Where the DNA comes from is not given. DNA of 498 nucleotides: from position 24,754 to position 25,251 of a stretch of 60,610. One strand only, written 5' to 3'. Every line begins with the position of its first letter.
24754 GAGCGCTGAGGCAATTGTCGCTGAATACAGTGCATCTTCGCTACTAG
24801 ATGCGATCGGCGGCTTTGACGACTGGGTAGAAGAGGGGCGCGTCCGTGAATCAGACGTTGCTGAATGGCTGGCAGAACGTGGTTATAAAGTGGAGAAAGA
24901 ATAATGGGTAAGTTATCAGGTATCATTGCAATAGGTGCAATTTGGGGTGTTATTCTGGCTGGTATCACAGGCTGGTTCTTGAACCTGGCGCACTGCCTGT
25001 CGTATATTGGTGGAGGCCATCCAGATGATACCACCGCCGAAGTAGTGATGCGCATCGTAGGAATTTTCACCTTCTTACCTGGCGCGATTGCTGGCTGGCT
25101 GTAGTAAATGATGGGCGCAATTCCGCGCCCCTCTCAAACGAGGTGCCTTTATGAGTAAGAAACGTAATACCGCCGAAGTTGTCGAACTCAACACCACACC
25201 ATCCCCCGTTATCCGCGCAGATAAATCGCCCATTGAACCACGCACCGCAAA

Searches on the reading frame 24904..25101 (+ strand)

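Call 28: search_protein_families(library=phrogs, proteins=[window:24904-25101:+], max_evalue=0.001)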
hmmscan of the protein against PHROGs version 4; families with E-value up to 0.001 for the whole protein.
window:24904-25101:+ (66 aa): 1 family
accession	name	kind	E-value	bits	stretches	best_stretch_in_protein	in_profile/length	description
phrog_6006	-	unknown function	2.4e-08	35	1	12-66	8-58/58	-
